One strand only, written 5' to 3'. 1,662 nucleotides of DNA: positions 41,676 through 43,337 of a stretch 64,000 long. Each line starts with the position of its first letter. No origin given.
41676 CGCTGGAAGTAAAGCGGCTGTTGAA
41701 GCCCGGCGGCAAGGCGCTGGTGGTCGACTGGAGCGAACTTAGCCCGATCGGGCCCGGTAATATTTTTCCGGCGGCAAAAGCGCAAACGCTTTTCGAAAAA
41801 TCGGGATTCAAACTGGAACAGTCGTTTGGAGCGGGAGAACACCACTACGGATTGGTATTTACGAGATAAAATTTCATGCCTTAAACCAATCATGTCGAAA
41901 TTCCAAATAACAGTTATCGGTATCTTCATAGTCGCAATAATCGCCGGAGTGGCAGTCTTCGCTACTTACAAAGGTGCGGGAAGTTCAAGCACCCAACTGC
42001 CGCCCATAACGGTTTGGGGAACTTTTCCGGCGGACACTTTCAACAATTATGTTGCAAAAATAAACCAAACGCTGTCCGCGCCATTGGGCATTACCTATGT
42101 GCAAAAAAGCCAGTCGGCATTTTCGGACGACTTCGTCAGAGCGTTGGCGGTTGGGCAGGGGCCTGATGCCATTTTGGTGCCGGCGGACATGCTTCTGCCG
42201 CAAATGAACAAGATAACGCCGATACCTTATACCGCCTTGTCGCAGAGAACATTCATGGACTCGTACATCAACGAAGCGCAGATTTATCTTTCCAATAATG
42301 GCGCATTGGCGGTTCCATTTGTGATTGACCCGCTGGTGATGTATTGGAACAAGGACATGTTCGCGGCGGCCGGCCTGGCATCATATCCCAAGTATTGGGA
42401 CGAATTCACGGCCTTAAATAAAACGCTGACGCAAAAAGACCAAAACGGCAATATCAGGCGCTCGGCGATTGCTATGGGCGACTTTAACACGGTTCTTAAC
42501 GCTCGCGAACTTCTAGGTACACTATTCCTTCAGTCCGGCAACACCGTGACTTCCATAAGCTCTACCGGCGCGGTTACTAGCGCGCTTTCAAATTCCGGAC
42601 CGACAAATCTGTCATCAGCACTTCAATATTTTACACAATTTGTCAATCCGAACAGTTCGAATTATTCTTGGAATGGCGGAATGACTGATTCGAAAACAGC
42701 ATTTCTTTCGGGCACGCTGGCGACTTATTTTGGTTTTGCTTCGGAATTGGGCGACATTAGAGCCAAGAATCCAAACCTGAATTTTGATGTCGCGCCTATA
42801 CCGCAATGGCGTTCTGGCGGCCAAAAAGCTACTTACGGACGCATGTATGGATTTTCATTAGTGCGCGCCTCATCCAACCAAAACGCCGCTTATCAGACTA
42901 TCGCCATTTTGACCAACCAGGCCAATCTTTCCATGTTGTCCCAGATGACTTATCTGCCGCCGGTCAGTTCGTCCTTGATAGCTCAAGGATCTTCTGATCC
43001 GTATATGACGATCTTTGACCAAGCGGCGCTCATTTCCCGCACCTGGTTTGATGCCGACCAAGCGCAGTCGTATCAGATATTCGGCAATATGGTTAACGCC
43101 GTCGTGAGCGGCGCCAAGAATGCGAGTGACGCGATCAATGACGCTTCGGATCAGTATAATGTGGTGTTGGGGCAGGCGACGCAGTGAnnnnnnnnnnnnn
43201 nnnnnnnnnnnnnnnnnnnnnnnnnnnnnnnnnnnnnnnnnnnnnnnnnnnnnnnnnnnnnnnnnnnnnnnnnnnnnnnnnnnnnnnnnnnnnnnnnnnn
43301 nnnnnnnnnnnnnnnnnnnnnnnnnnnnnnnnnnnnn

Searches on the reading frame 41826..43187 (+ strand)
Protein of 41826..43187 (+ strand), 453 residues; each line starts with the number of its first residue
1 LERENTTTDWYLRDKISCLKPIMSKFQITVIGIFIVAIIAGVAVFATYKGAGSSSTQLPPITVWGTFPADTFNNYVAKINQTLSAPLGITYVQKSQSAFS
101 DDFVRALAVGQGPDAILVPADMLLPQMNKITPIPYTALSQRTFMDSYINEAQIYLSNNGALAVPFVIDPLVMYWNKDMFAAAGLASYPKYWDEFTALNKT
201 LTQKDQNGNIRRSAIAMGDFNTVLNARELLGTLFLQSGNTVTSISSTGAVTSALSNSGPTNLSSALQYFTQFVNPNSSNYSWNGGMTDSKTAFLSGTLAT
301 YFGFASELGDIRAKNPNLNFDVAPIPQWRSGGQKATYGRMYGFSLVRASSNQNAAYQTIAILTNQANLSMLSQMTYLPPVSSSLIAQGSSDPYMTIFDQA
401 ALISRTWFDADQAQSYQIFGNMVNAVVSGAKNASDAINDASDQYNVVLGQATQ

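Call 7: search_protein_families(library=pfam, max_evalue=0.001, proteins=[window:41826-43187:+])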
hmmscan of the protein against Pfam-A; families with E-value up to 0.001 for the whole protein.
window:41826-43187:+ (453 aa): 2 families
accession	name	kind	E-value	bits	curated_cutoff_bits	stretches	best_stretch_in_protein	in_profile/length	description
PF13416.11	SBP_bac_8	-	5.3e-16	59.7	27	1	89-385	14-266/279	Bacterial extracellular solute-binding protein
PF01547.30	SBP_bac_1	-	2.2e-14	54.6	26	1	89-364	26-302/307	Bacterial extracellular solute-binding protein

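Call 26: find_related_loci(query=A3, collection=genome_contigs, flank=10000)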
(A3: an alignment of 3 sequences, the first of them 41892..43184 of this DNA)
Query A3 (431 aa) in genome_contigs; peptide patterns used: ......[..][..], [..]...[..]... (x = any residue, [..] = any of these).
462 stretches matched a pattern; 443 encode a relative of the query (tblastn E <= 1e-3); the best 80 are kept; 80 distinct loci.
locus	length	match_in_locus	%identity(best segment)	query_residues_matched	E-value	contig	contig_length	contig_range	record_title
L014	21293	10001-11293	68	1-431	0e+0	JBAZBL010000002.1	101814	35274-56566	MAG: Candidatus Paceibacterota bacterium isolate SO_2017_GW1_111 NODE_1353_length_101814_cov_1.497045_OW334_2017, whole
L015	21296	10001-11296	66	1-431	0e+0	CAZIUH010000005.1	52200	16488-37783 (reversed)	MAG TPA_asm: uncultured Candidatus Saccharibacteria bacterium isolate SRP178699_co1_126 genome assembly, contig: NODE_55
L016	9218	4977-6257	61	1-431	5e-180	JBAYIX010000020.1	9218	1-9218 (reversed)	MAG: Candidatus Paceibacterota bacterium isolate SO_2016_GW1_41 scaffold13925_OW334_2016, whole genome shotgun sequence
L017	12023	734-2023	61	1-431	9e-179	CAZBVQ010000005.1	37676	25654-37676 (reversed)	MAG TPA_asm: uncultured Candidatus Saccharibacteria bacterium isolate SRP133034_co1_10 genome assembly, contig: NODE_980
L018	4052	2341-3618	61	1-429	0e+0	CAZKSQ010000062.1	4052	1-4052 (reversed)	MAG TPA_asm: uncultured Candidatus Saccharibacteria bacterium isolate binchicken_co54_96 genome assembly, contig: NODE_4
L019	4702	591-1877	60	2-431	0e+0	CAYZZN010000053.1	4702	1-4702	MAG TPA_asm: uncultured Candidatus Saccharibacteria bacterium isolate SRP286056_co1_697 genome assembly, contig: NODE_27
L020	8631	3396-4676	61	1-431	4e-177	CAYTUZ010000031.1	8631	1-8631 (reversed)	MAG TPA_asm: uncultured Candidatus Saccharibacteria bacterium isolate binchicken_co50_16 genome assembly, contig: NODE_1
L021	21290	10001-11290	60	1-431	2e-176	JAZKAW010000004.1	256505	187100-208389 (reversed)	MAG: Patescibacteria group bacterium isolate ADI_H3L2_1_122_18_3-bin049_1 ADIH3L21_B049_1_000000000004, whole genome sho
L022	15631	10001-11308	59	1-431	5e-174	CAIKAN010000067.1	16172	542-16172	uncultured bacterium isolate AM-2014_bin-3203 genome assembly, contig: bin-3203:67/99, whole genome shotgun sequence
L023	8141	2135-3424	59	1-431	2e-173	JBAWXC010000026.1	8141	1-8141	MAG: Candidatus Taylorbacteria bacterium isolate ELA053 MAG053_26, whole genome shotgun sequence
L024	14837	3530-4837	59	1-431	2e-173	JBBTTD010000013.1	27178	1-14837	MAG: Patescibacteria group bacterium isolate H41-bin002_1 H41_bin002_1_000000000013, whole genome shotgun sequence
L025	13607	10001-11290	58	1-431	5e-173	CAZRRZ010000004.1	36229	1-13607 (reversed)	MAG TPA_asm: uncultured Candidatus Saccharibacteria bacterium isolate SRP286056_co2_115 genome assembly, contig: NODE_15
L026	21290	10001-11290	58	1-431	2e-172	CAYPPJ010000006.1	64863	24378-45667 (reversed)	MAG TPA_asm: uncultured Candidatus Saccharibacteria bacterium isolate SRP278252_co2_123 genome assembly, contig: NODE_69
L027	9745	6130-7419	58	1-431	2e-172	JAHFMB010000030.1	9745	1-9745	MAG: Candidatus Taylorbacteria bacterium isolate nzgw447 NODE_11667_length_9746_cov_3.061403, whole genome shotgun seque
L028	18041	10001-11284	60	1-429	7e-178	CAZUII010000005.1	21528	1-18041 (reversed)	MAG TPA_asm: uncultured Candidatus Saccharibacteria bacterium isolate SRP342105_co1_365 genome assembly, contig: NODE_32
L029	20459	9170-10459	59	1-431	1e-171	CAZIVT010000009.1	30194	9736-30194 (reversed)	MAG TPA_asm: uncultured Candidatus Saccharibacteria bacterium isolate SRP300315_co1_71 genome assembly, contig: NODE_803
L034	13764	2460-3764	58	2-431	1e-167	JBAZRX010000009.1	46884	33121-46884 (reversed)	MAG: Candidatus Paceibacterota bacterium isolate SO_2017_GW1_159 NODE_3759_length_46884_cov_1.250658_OW334_2017, whole g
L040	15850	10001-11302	60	1-429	3e-165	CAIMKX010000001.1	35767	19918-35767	uncultured bacterium isolate AM-2014-D8_bin-0381 genome assembly, contig: bin-0381:01/56, whole genome shotgun sequence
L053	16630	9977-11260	52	1-426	4e-153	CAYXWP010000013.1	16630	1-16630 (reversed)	MAG TPA_asm: uncultured Candidatus Saccharibacteria bacterium isolate SRP062349_co2_4 genome assembly, contig: NODE_1869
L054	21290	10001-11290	58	1-431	5e-171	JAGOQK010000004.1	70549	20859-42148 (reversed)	MAG: Candidatus Paceibacterota bacterium isolate Gw_Eff_bin_108 Gw_Eff_506_length_70549_cov_5.946522, whole genome shotg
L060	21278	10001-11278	52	2-426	2e-146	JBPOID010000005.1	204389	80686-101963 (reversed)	MAG: Candidatus Tayloriibacteriota bacterium isolate MAG_71 c_000000444523, whole genome shotgun sequence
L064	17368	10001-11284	51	1-426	2e-142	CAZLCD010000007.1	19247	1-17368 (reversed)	MAG TPA_asm: uncultured Candidatus Saccharibacteria bacterium isolate SRP286056_co1_436 genome assembly, contig: NODE_33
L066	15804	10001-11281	49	1-426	1e-140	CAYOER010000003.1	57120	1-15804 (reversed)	MAG TPA_asm: uncultured Candidatus Saccharibacteria bacterium isolate SRP062349_co2_94 genome assembly, contig: NODE_325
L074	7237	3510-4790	48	1-426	5e-135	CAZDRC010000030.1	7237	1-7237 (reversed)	MAG TPA_asm: uncultured Candidatus Saccharibacteria bacterium isolate SRP062349_co2_85 genome assembly, contig: NODE_572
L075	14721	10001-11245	50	18-431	2e-133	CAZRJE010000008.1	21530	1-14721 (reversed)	MAG TPA_asm: uncultured Candidatus Saccharibacteria bacterium isolate SRP135725_co1_380 genome assembly, contig: NODE_30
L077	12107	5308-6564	47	1-428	3e-128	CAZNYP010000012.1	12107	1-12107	MAG TPA_asm: uncultured Candidatus Saccharibacteria bacterium isolate SRP219642_co7_62 genome assembly, contig: NODE_775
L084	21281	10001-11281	43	1-426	4e-117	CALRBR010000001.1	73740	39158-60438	MAG: Candidatus Taylorbacteria bacterium isolate AH-24oct19-230 genome assembly, contig: AH-24oct19-C524, whole genome s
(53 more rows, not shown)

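Call 37: search_protein_families(library=pfam, max_evalue=0.0001, proteins=[L024:126-2894:+, L077:10-1527:+, L054:15318-18056:-, L084:14-4360:+, L064:3079-6075:+, L053:4827-8093:-, L029:14624-17587:-, L034:9439-11934:+, L075:1830-4151:+, L040:2996-5287:-])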
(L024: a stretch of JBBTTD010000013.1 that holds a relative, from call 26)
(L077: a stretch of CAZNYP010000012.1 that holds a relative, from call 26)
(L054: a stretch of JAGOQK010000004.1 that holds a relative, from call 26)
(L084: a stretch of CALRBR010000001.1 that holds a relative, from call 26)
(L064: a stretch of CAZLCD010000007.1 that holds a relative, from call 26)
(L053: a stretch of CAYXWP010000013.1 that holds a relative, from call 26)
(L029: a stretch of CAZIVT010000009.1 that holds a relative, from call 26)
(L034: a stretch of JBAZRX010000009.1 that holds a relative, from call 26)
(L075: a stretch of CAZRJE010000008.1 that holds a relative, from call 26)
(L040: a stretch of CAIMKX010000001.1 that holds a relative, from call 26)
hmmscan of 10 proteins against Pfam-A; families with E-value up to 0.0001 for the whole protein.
L024:126-2894:+ (922 aa): 2 families
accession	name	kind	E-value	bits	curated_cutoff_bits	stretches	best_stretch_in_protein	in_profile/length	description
PF10412.15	TrwB_AAD_bind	-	2.1e-05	24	20.5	0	511-554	10-53/387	Type IV secretion-system coupling protein DNA-binding domain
PF01935.23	DUF87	-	4.7e-05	24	23.2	0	507-561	13-68/220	Helicase HerA, central domain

L077:10-1527:+ (505 aa): 2 families
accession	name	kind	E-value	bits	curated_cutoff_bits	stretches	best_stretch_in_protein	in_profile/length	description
PF09848.15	SLFN-g3_helicase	-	1.2e-104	350.8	24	1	93-438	1-354/354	Schlafen group 3, DNA/RNA helicase domain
PF04851.21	ResIII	-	2.8e-05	24.5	22.5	0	164-202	122-151/164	Type III restriction enzyme, res subunit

L054:15318-18056:- (912 aa): 0 families

L084:14-4360:+ (1448 aa): 0 families

L064:3079-6075:+ (998 aa): 6 families
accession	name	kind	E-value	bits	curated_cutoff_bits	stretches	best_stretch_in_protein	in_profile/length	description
PF00580.27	UvrD-helicase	-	1.1e-60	206.1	23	1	23-325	1-269/271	UvrD/REP helicase N-terminal domain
PF13361.12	UvrD_C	-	1.8e-25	90.5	25.6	2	526-668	263-347/350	UvrD-like helicase C-terminal domain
PF12705.13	PDDEXK_1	-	2.9e-19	70.4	22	1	741-997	2-244/247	PD-(D/E)XK nuclease superfamily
PF13245.12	AAA_19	-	2.1e-15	57.5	25.1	1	27-311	1-133/134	AAA domain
PF13538.12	UvrD_C_2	-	3.5e-10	40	27.4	0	643-666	27-51/52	UvrD-like helicase C-terminal domain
PF12684.13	DUF3799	-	7e-05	23.1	26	0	742-993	1-227/233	PDDEXK-like domain of unknown function (DUF3799)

L053:4827-8093:- (1088 aa): 5 families
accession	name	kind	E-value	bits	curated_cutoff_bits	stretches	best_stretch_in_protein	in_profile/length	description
PF07733.18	DNA_pol3_alpha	-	1.2e-91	307.3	23.9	1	310-580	2-260/260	Bacterial DNA polymerase III alpha NTPase domain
PF17657.6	DNA_pol3_finger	-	1.8e-53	180.7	22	1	583-746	1-166/166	Bacterial DNA polymerase III alpha subunit finger domain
PF02811.25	PHP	-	2.8e-53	181.1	26.4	1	12-184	1-164/164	PHP domain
PF14579.12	HHH_6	-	2.1e-28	98.8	25.6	1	820-913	2-87/90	Helix-hairpin-helix motif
PF01336.31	tRNA_anti-codon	-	5.7e-09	36.2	27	1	1011-1087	2-75/75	OB-fold nucleic acid binding domain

L029:14624-17587:- (987 aa): 0 families

L034:9439-11934:+ (831 aa): 4 families
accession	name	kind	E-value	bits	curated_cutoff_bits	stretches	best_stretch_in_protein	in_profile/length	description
PF16403.11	Bact_surface_Ig-like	-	2.5e-10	40.7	27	1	464-531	3-71/71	Bacterial surface protein, Ig-like domain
PF02494.22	HYR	-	3.5e-07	30.9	21.7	1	279-346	2-71/81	HYR domain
PF00404.24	Dockerin_1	-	1.1e-06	29.2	22.9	1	780-826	2-53/57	Dockerin type I domain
PF00036.39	EF-hand_1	-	1.3e-05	24.8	25.4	0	778-798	7-27/29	EF hand domain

L075:1830-4151:+ (773 aa): 14 families
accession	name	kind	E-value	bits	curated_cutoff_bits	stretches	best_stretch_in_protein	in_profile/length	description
PF07719.23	TPR_2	-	7.8e-20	69.7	27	1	702-735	1-34/34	Tetratricopeptide repeat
PF14559.12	TPR_19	-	4.1e-15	56.3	25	1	680-743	3-66/68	Tetratricopeptide repeat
PF13181.12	TPR_8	-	3.4e-12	45.9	25.7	0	703-735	2-34/34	Tetratricopeptide repeat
PF13428.12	TPR_14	-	6.7e-12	45.3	23.5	0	703-742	2-41/44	Tetratricopeptide repeat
PF00515.34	TPR_1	-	9.1e-12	44.7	27.8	0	702-735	1-34/34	Tetratricopeptide repeat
PF13432.12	TPR_16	-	2.6e-11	44.2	32.7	1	675-735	4-64/65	Tetratricopeptide repeat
PF13414.12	TPR_11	-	6.8e-09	35.7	26.8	0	679-716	5-42/42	TPR repeat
PF13371.12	TPR_9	-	4e-07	30.4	35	0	642-701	3-62/73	Tetratricopeptide repeat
PF12895.13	ANAPC3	-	4.7e-06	27.2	27.2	0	631-725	3-79/82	Anaphase-promoting complex, cyclosome, subunit 3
PF13424.12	TPR_12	-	6.5e-06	26.7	30.1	0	697-727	32-70/77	Tetratricopeptide repeat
PF13176.12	TPR_7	-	6.6e-06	26.3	27.9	0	603-635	2-34/36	Tetratricopeptide repeat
PF13431.12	TPR_17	-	1.4e-05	25.4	24.4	0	588-620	1-33/34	Tetratricopeptide repeat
PF24575.1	TPR_Slam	-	2.7e-05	25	35.2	0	705-738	50-83/104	Surface lipoprotein assembly modifier, N-terminal TPR repeats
PF23914.1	TPR_CcmH_CycH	-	3e-05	24.4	42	0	641-736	57-155/158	Cytochrome c-type biogenesis protein H TPR domain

L040:2996-5287:- (763 aa): 0 families

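Call 38: find_homologous_proteins(query=L024:126-2894:+, max_evalue=1e-10)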
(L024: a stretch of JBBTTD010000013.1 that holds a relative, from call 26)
Query L024:126-2894:+ (922 aa): 3403 proteins with E <= 1e-10 among 8000 candidates; the best 120 are listed.
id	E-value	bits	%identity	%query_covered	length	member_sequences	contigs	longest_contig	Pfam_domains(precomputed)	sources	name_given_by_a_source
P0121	0.0e+0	2072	100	100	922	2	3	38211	PF26449.1,PF10412.16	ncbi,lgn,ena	-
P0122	0.0e+0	1647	77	100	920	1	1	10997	PF26449.1,PF10412.16,PF01935.24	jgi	jgi:hypothetical protein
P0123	0.0e+0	1643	77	100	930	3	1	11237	PF26449.1,PF10412.16,PF01935.24,PF02534.21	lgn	-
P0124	0.0e+0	1636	76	100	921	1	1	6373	PF26449.1,PF10412.16,PF01935.24,PF02534.21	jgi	jgi:hypothetical protein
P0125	0.0e+0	1633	77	100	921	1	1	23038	PF26449.1,PF10412.16,PF01935.24,PF02534.21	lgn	-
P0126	0.0e+0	1633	78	99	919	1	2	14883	PF26449.1,PF10412.16,PF01935.24,PF02534.21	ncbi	-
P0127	0.0e+0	1631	78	99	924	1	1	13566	PF26449.1,PF10412.16,PF01935.24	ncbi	-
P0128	0.0e+0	1626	77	100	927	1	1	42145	PF26449.1,PF02534.21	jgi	-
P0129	0.0e+0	1625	77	100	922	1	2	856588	PF26449.1,PF10412.16,PF01935.24,PF02534.21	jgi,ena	-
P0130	0.0e+0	1623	76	100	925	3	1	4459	PF26449.1,PF02534.21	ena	-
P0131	0.0e+0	1623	76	100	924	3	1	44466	PF26449.1,PF01935.24,PF02534.21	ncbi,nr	ncbi:DUF87 domain-containing protein [Patescibacteria group bacterium]|nr:DUF87 domain-containing pr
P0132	0.0e+0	1621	76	100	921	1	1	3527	PF26449.1,PF01935.24,PF02534.21,PF12696.14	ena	-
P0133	0.0e+0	1621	77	99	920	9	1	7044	PF26449.1,PF10412.16,PF01935.24,PF02534.21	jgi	-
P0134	0.0e+0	1618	76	100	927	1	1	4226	PF26449.1,PF02534.21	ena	-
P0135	0.0e+0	1616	76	100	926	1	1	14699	PF26449.1,PF01935.24,PF02534.21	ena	-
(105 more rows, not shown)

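Call 39: search_protein_families(library=ncbifam, max_evalue=0.01, proteins=[window:41892-43187:+])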
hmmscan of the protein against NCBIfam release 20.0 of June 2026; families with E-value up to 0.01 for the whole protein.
window:41892-43187:+ (431 aa): 3 families
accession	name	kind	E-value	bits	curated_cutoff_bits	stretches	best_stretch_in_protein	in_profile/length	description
NF007011.0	PRK09474.1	equivalog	4.6e-08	32.3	291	1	38-421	32-393/396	maltose/maltodextrin ABC transporter substrate-binding protein MalE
TIGR03850.1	bind_CPR_0540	equivalog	6.3e-05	21.8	299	1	139-419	152-429/437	carbohydrate ABC transporter substrate-binding protein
NF008211.0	PRK10974.1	equivalog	0.0089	14.6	411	0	138-181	138-183/439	sn-glycerol-3-phosphate ABC transporter substrate-binding protein UgpB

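Call 40: search_solved_structures(query=window:41892-43187:+, max_evalue=0.001)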
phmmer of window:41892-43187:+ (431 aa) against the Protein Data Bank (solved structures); distinct sequences matched with E-value up to 0.001: 29.
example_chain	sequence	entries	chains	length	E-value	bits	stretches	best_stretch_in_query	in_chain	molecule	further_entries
4r9f_A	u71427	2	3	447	1.2e-08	37.7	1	71-372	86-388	MBP1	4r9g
9vus_A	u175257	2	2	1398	1.6e-08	37.3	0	38-184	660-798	Soluble cytochrome b562,2-oxoglutarate receptor 1,Soluble cytochrome b562,2-oxoglutarate r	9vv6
8art_A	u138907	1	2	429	6.7e-07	31.9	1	10-179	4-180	Putative secreted maltose-binding protein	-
7omm_D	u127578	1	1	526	7.5e-07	31.8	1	19-184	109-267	ProMacrobody 51,Maltodextrin-binding protein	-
3quf_A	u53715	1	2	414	2.1e-06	30.3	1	148-355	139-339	Extracellular solute-binding protein, family 1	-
9p0x_T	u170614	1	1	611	2.1e-06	30.3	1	7-184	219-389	Tissue factor,Maltose/maltodextrin-binding periplasmic protein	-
6dts_A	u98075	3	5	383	3.7e-06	29.5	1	57-422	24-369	maltose-binding protein MalE2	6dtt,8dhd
8g8w_C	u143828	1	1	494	4e-06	29.4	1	17-184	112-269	Pro-Macrobody 65, Maltose/maltodextrin-binding periplasmic protein chimera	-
2fnc_A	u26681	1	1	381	4.1e-06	29.4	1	59-422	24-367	maltose ABC transporter, periplasmic maltose-binding protein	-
2xd2_A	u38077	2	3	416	5e-06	29.1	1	23-420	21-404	MALTOSE/MALTODEXTRIN-BINDING PROTEIN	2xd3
8g8w_B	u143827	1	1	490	5.8e-06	28.8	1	25-184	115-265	Pro-macrobody 71, Maltose/maltodextrin-binding periplasmic protein chimera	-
9i3p_C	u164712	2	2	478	6.9e-06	28.6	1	24-184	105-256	ProMacrobody 256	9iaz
2hq0_A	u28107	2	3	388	7.5e-06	28.5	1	88-331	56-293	Sugar ABC transporter, sugar-binding protein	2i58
2heu_A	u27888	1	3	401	8.2e-06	28.4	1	88-328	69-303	Sugar ABC transporter, sugar-binding protein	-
2hfb_A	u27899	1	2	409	8.3e-06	28.4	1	88-333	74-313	Sugar ABC transporter, sugar-binding protein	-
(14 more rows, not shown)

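Call 66: find_encoding_contigs(protein=P0131, flank=10000, max_places=3)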
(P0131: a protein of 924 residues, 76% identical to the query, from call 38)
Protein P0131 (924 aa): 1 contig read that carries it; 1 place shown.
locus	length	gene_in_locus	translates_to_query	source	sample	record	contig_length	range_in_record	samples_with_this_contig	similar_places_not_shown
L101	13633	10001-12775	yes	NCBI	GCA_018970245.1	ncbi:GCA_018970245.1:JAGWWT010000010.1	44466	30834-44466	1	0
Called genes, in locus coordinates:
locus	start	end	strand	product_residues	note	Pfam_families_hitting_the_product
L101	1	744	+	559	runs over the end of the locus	PF03023:MurJ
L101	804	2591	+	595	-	PF00009:GTP_EFTU, PF03144:GTP_EFTU_D2 (weak), PF14492:EFG_III (weak), PF00679:EFG_C, PF06421:LepA_C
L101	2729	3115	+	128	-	-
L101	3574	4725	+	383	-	PF13521:AAA_28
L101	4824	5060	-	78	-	PF00462:Glutaredoxin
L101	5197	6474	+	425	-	PF09335:VTT_dom, PF01569:PAP2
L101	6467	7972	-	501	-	PF01676:Metalloenzyme, PF06415:iPGM_N, PF01663:Phosphodiest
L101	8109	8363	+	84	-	-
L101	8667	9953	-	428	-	PF03952:Enolase_N, PF00113:Enolase_C, PF13378:MR_MLE_C (weak)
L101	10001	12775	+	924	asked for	PF26449:DUF8128, PF01935:DUF87 (faint), PF02534:T4SS-DNA_transf (faint)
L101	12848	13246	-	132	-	PF13650:Asp_protease_2 (weak)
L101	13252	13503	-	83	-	PF18929:DUF5678 (weak)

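Call 69: find_homologous_proteins(query=L066:10001-11683:+, max_evalue=1e-20)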
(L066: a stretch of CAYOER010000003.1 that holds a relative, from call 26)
Query L066:10001-11683:+ (561 aa): 1992 proteins with E <= 1e-20 among 8000 candidates; the best 120 are listed.
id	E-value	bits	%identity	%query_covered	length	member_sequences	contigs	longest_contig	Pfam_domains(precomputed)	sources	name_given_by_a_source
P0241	1.0e-273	927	100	74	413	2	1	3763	PF13416.12,PF18895.6,PF01547.31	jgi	-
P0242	2.5e-262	889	70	100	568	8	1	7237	PF13416.12,PF01547.31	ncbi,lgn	-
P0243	1.2e-256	871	69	100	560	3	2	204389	PF13416.12,PF01547.31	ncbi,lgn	-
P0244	1.4e-197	676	67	77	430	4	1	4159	PF13416.12,PF01547.31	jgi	-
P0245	2.6e-197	675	68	77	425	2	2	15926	PF13416.12,PF01547.31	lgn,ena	-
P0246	3.0e-194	665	67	76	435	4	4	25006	PF13416.12,PF01547.31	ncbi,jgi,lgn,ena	ncbi:MAG TPA: extracellular solute-binding protein [Candidatus Paceibacterota bacterium]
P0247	3.5e-194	664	66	76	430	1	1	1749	PF13416.12,PF01547.31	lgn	-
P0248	1.2e-188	646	66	77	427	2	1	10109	PF13416.12,PF01547.31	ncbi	-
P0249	3.5e-188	645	65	76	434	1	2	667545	PF13416.12,PF01547.31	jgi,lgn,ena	-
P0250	5.5e-188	644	64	77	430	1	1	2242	PF13416.12,PF01547.31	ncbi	-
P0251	1.9e-187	642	64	77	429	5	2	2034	PF13416.12,PF01547.31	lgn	-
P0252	3.9e-187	641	64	77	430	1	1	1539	PF13416.12,PF01547.31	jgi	jgi:ABC-type glycerol-3-phosphate transport system substrate-binding protein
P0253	7.7e-185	634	64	77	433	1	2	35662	PF13416.12,PF01547.31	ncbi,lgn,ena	-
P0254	1.8e-183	629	64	76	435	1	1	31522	PF13416.12,PF01547.31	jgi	jgi:ABC-type glycerol-3-phosphate transport system substrate-binding protein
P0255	5.2e-183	628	64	77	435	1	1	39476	PF13416.12,PF01547.31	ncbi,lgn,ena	-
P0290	8.1e-163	561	47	100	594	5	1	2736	PF13416.12,PF01547.31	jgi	jgi:ABC-type glycerol-3-phosphate transport system substrate-binding protein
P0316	1.3e-158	547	47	100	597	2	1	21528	PF13416.12,PF01547.31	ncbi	-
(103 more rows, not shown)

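Call 82: predict_structure(alignment_id=A6)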
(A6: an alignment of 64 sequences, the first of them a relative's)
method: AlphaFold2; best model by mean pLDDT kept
length: 568 residues; sequences in the alignment: 64
mean_pLDDT: 88.0   pTM: 0.71
mean pLDDT of the five models: 88.0, 87.6, 87.2, 86.9, 82.9
residues with pLDDT >= 90: 384; 70-90: 120; 50-70: 31; < 50: 33
segments of 3 or more residues with pLDDT < 50: 27-30, 432-436, 455-471, 475-480
pLDDT, mean of each block of 10 residues (from residue 1): 81 86 58 84 98 96 96 95 95 96 95 97 96 96 98 96 95 94 89 90 97 96 90 94 95 89 89 94 95 89 95 96 97 97 97 96 95 96 93 96 96 98 87 50 74 47 41 47 73 85 90 92 92 92 88 81 64
secondary structure, 60 per line:
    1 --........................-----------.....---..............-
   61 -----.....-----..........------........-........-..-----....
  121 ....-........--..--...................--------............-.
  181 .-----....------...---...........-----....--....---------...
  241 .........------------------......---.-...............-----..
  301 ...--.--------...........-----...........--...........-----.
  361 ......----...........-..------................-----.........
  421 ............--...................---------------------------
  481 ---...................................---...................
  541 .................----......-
elements in order: H3-26 E38-42 H46-59 E66-70 H76-85 E92-96 H101-106 H117-123 H126-131 E140-152 H153-158 H168-178 E187-190 H203-213 E219-222 E225-228 H238-249 H268-273 E279-283 H284-293 E299-303 E315-325 H331-341 H344-354 H361-366 H371-381 H391-406 H412-432 H435-453 H484-518 H522-557 H562-567
